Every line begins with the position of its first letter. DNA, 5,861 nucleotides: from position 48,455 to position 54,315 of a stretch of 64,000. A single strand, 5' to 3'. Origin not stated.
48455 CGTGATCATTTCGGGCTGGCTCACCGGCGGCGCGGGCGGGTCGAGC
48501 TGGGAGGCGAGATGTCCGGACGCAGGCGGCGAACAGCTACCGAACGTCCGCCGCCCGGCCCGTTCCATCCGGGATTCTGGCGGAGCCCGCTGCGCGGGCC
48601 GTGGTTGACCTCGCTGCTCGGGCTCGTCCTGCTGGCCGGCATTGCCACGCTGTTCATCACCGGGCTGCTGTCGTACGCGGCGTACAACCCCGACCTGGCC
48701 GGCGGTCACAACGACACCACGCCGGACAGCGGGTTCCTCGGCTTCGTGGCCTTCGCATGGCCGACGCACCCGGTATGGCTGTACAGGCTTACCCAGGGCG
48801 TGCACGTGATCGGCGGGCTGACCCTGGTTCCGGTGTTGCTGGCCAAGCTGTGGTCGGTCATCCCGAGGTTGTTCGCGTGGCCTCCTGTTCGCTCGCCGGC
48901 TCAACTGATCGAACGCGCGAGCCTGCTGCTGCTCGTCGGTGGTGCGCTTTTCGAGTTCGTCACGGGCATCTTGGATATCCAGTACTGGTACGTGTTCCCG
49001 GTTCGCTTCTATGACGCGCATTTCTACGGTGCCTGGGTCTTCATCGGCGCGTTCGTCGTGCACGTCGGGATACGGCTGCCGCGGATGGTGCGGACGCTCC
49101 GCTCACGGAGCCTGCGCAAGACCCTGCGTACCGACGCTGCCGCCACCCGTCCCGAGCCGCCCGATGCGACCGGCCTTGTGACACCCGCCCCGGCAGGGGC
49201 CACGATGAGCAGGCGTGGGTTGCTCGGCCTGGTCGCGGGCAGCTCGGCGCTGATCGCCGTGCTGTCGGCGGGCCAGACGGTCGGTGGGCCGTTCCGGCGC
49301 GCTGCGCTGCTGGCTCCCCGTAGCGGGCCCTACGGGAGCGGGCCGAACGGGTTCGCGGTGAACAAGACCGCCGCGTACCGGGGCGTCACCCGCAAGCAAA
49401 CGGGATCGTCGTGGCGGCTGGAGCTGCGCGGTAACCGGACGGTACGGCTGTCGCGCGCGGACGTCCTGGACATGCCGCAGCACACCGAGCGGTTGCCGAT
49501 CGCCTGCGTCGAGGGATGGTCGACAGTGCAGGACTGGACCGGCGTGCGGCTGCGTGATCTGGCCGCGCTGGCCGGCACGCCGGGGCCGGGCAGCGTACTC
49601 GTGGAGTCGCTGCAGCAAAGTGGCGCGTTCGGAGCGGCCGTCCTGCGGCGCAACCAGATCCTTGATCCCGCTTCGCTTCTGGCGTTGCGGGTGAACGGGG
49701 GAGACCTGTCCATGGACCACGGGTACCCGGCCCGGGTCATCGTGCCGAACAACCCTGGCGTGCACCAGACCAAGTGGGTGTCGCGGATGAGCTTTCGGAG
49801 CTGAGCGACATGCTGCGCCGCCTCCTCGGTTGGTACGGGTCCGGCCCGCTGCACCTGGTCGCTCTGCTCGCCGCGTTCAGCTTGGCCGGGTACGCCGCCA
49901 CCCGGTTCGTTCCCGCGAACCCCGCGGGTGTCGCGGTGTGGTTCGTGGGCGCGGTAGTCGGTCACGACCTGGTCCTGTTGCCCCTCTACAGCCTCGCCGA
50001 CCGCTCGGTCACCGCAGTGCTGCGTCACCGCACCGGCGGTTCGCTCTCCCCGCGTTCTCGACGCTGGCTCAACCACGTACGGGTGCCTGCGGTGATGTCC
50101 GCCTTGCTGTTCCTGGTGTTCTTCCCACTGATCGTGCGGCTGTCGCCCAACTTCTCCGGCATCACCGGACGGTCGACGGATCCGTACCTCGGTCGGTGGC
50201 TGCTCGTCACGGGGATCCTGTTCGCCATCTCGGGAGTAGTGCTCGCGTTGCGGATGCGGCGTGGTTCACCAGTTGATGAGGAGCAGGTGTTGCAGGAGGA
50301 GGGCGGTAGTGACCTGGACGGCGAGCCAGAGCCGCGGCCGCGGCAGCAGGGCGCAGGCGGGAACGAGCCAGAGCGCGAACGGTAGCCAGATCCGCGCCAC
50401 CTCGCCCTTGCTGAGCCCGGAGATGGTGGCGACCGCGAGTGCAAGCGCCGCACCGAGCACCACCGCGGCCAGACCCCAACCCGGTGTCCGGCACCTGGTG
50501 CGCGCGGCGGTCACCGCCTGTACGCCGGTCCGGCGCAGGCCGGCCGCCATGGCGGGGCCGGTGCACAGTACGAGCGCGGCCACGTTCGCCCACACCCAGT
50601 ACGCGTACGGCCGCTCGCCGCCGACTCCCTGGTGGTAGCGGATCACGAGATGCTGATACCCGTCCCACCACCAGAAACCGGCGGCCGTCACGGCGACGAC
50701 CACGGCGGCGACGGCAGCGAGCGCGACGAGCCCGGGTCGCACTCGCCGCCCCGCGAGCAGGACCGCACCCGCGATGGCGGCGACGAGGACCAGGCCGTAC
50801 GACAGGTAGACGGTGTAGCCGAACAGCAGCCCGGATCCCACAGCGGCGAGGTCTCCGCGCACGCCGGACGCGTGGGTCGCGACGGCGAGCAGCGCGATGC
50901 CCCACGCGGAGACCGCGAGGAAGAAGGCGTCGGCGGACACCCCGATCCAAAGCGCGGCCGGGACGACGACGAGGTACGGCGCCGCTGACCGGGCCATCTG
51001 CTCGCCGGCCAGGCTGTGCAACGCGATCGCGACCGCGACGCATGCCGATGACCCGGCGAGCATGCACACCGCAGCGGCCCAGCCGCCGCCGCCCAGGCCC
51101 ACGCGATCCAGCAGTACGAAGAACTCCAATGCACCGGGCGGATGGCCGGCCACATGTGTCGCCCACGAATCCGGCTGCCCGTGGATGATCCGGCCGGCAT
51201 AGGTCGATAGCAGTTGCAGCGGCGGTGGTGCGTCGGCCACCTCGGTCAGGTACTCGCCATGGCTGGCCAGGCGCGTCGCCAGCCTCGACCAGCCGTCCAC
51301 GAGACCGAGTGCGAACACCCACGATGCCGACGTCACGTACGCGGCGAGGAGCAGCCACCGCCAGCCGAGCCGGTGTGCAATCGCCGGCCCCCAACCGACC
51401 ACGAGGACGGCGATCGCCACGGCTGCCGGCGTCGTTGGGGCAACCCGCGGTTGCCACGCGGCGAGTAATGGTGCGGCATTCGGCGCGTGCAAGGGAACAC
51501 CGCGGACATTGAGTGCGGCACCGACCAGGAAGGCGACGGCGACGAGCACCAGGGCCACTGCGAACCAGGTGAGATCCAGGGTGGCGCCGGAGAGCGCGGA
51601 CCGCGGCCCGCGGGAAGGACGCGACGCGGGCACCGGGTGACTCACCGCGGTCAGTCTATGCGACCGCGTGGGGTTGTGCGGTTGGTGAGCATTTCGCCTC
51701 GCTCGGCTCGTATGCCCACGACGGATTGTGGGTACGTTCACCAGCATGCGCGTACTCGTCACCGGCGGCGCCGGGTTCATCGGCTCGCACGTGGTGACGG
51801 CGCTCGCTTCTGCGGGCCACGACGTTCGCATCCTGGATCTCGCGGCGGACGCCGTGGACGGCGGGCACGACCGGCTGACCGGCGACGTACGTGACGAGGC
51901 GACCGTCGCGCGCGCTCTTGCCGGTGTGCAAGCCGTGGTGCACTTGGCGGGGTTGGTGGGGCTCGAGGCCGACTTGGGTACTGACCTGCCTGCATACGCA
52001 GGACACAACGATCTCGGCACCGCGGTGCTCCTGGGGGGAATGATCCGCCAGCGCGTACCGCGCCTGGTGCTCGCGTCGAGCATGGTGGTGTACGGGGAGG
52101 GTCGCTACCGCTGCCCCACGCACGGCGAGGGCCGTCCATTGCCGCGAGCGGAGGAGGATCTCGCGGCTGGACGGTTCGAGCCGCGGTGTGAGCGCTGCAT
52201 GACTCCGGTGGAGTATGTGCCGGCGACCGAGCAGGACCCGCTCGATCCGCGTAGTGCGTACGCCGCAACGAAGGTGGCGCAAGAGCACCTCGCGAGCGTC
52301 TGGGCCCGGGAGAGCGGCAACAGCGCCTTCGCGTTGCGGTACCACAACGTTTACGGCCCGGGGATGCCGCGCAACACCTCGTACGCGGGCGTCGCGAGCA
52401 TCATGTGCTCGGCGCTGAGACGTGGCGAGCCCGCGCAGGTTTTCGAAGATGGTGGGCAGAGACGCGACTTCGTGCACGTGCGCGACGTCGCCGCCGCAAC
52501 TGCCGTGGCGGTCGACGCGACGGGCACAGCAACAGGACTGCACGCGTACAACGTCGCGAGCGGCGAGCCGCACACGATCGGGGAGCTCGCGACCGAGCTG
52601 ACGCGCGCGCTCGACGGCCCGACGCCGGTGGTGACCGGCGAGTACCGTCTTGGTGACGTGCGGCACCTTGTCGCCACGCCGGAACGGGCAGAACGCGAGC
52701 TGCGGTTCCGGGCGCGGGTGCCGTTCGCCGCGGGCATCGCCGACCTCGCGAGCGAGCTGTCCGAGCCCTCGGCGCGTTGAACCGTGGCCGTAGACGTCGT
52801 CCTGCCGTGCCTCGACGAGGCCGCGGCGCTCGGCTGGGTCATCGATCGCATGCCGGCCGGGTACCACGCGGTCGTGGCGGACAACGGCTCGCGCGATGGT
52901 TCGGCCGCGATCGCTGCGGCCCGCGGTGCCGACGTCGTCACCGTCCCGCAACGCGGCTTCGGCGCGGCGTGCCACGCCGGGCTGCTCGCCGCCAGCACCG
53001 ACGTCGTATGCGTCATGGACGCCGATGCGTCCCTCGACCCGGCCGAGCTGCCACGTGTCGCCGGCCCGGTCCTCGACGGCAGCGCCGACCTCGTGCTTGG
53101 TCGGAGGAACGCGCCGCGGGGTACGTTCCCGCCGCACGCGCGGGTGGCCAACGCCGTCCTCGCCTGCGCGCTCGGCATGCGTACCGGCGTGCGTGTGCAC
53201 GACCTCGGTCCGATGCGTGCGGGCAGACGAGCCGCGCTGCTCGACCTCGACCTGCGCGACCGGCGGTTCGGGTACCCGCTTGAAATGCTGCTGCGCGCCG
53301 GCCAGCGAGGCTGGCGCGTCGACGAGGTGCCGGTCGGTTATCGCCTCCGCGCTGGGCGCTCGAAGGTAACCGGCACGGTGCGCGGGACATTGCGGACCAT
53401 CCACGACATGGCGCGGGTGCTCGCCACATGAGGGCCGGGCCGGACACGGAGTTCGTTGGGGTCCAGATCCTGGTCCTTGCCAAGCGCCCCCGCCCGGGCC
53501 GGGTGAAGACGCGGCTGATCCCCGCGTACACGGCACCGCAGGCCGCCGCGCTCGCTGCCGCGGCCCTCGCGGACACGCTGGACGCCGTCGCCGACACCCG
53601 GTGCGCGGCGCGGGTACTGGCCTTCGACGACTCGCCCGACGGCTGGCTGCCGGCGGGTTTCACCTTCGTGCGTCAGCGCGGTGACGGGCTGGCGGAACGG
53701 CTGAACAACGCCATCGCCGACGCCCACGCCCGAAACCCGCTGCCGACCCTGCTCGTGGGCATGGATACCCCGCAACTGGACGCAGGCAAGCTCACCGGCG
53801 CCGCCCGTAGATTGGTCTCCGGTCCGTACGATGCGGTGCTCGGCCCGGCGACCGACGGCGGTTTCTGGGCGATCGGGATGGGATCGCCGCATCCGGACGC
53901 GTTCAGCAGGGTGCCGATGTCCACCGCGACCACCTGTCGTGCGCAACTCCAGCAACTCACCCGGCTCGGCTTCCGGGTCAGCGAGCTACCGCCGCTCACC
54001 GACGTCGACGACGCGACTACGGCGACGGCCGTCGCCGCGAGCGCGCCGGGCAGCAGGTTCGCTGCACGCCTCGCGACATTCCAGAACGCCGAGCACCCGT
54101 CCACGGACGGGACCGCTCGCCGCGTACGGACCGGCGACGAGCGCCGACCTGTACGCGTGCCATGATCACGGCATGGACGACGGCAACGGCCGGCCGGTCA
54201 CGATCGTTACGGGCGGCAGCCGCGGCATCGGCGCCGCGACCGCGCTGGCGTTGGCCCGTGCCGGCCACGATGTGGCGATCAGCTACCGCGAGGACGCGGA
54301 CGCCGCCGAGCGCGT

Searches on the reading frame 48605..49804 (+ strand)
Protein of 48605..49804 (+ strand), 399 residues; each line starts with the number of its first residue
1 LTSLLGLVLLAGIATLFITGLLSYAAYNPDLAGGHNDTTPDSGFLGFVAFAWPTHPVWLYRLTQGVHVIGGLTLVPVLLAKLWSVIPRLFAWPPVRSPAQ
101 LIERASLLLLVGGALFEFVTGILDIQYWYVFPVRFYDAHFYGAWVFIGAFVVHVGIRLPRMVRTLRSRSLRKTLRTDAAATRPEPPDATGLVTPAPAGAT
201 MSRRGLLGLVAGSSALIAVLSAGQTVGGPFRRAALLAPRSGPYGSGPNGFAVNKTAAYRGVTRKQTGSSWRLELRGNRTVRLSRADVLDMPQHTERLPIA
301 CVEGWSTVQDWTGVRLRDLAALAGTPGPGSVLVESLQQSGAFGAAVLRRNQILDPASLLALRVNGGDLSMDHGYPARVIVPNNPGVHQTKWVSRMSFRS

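Call 31: search_protein_families(library=pfam, proteins=[window:48605-49804:+], max_evalue=0.001)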
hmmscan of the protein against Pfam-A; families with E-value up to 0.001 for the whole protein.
window:48605-49804:+ (399 aa): 1 family
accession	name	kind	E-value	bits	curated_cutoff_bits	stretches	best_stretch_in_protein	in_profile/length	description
PF00174.25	Oxidored_molyb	-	1.1e-22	80.8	24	1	266-397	8-160/169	Oxidoreductase molybdopterin binding domain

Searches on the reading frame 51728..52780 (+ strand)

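Call 31: search_protein_families(library=pfam, proteins=[window:51728-52780:+], max_evalue=0.001)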
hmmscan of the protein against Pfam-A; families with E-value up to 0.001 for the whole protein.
window:51728-52780:+ (350 aa): 10 families
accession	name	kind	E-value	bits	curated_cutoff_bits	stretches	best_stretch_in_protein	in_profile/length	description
PF01370.27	Epimerase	-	2.1e-44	152.2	20.9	2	165-277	126-240/240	NAD dependent epimerase/dehydratase family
PF16363.11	GDP_Man_Dehyd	-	1.7e-31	110.3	27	2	162-339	137-331/332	GDP-mannose 4,6 dehydratase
PF01073.25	3Beta_HSD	-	2.8e-16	59.8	22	1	10-127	1-125/280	3-beta hydroxysteroid dehydrogenase/isomerase family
PF13460.12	NAD_binding_10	-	2.5e-09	37.7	27.2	1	13-124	1-104/184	NAD(P)H-binding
PF04321.23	RmlD_sub_bind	-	2.6e-08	33.8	27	0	167-291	114-227/287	RmlD substrate binding domain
PF05368.20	NmrA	-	1.9e-06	28.1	27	1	7-87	3-90/298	NmrA-like family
PF07993.18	NAD_binding_4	-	3.1e-05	23.7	20.1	0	58-254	80-254/258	Male sterility protein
PF02719.21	Polysacc_synt_2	-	0.0002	21.1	20.2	0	9-76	1-87/293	Polysaccharide biosynthesis protein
PF00106.31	adh_short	-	0.00023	21.1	26.6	0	9-62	3-66/195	short chain dehydrogenase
PF02737.24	3HCDH_N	-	0.00066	20.1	22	0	14-58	6-50/180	3-hydroxyacyl-CoA dehydrogenase, NAD binding domain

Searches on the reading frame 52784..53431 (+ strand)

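Call 31: search_protein_families(library=pfam, proteins=[window:52784-53431:+], max_evalue=0.001)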
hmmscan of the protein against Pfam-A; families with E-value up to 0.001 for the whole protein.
window:52784-53431:+ (215 aa): 1 family
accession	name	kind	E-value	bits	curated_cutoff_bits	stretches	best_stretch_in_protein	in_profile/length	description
PF00535.33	Glycos_transf_2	-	6.9e-16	59.1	23.3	1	5-115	2-122/168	Glycosyl transferase family 2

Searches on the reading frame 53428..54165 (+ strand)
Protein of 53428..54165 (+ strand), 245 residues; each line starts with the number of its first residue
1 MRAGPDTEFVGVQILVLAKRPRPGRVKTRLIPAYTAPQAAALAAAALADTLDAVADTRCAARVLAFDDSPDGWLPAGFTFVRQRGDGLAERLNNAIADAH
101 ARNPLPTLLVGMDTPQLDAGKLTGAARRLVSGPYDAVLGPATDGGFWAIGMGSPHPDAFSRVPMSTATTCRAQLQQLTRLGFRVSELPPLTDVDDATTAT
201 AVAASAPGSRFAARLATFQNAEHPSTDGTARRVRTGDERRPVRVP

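Call 31: search_protein_families(library=pfam, proteins=[window:53428-54165:+], max_evalue=0.001)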
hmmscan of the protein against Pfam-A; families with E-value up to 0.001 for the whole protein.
window:53428-54165:+ (245 aa): 1 family
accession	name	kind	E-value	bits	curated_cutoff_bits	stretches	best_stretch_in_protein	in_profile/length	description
PF09837.15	DUF2064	-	3.7e-26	91.8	25.8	1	50-166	1-120/120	Uncharacterized protein conserved in bacteria (DUF2064)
